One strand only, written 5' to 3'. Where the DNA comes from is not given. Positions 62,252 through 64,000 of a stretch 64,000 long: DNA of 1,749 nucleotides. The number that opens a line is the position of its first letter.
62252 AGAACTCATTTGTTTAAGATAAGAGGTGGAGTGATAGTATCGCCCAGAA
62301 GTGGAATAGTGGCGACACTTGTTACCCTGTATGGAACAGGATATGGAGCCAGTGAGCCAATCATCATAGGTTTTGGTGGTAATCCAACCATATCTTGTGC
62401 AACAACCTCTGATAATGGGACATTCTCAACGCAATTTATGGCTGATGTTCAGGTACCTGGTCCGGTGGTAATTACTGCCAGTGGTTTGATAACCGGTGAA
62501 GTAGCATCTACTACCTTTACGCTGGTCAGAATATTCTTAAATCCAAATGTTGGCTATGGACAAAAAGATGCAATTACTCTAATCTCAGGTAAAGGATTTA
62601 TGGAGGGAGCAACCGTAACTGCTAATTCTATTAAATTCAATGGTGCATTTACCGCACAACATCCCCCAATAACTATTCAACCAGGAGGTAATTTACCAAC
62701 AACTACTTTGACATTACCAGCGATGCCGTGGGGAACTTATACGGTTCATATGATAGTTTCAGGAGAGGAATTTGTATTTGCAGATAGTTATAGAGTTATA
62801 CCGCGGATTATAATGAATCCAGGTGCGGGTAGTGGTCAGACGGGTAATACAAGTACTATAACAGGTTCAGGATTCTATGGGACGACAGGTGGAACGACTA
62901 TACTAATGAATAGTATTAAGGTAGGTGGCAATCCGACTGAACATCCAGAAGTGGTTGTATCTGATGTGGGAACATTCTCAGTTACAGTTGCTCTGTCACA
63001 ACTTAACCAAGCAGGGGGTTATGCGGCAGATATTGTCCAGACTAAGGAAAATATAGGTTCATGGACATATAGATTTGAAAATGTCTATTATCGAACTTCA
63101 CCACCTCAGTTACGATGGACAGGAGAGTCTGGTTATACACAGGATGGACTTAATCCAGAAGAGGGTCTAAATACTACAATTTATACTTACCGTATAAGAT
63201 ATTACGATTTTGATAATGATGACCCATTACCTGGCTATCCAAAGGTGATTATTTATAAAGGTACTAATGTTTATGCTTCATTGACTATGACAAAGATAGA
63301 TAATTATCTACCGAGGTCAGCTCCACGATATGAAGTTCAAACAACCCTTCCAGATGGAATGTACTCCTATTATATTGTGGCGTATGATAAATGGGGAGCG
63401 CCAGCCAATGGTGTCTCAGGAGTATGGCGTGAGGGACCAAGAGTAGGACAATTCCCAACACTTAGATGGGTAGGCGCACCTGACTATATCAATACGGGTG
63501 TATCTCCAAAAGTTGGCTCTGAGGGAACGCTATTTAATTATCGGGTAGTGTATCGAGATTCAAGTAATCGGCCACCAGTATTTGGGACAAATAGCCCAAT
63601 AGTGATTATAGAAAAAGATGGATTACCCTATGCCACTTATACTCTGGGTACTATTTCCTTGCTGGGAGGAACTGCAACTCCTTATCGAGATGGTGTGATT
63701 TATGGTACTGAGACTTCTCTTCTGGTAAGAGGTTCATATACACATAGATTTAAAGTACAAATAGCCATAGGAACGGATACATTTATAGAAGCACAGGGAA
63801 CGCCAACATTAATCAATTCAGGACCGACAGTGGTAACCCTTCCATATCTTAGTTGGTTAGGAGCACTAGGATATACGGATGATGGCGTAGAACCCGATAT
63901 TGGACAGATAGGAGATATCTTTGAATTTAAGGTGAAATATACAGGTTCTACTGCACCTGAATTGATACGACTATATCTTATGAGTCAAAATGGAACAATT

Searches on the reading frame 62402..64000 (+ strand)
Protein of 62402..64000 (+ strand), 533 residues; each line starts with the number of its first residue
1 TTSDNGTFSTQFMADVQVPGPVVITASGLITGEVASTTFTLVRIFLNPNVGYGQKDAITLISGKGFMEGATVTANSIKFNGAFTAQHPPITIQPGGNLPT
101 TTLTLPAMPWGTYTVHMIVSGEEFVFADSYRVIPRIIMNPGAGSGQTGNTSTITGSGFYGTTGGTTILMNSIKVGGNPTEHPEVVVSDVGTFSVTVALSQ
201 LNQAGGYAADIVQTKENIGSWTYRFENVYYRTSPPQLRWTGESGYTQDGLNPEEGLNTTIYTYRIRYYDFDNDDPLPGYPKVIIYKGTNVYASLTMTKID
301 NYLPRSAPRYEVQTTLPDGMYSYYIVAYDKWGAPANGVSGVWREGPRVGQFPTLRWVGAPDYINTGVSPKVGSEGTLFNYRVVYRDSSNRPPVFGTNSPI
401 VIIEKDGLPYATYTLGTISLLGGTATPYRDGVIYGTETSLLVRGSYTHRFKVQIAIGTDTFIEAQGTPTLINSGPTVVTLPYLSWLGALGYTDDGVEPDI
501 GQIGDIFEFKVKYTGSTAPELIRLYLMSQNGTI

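Call 6: search_protein_families(library=pfam, proteins=[window:62402-64000:+], max_evalue=0.01)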
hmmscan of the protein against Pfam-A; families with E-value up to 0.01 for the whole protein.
window:62402-64000:+ (533 aa): 1 family
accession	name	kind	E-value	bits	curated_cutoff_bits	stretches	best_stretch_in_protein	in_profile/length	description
PF01833.30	TIG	-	0.0019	18.6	20.9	0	47-121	7-72/84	IPT/TIG domain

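Call 19: find_related_loci(query=window:62522-64000:+, collection=genome_contigs, flank=10000)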
Query window:62522-64000:+ (493 aa) in genome_contigs; peptide patterns used: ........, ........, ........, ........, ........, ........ (x = any residue, [..] = any of these).
78 stretches matched a pattern, but none encodes a relative of the query by tblastn (E <= 1e-3).

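Call 20: find_homologous_proteins(query=window:62522-64000:+)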
Query window:62522-64000:+: 8000 candidates shared short words with the query, none scored E <= 0.001.

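Call 50: search_protein_families(library=pfam, proteins=[window:62522-64000:+], max_evalue=0.01)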
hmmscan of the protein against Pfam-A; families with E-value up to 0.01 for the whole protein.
window:62522-64000:+ (493 aa): 1 family
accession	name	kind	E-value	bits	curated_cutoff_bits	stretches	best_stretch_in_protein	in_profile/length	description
PF01833.30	TIG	-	0.0015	18.9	20.9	0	7-81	7-72/84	IPT/TIG domain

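Call 51: search_protein_families(library=ncbifam, proteins=[window:62522-64000:+], max_evalue=0.01)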
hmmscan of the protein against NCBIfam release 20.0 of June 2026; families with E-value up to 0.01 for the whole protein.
window:62522-64000:+ (493 aa): 0 families
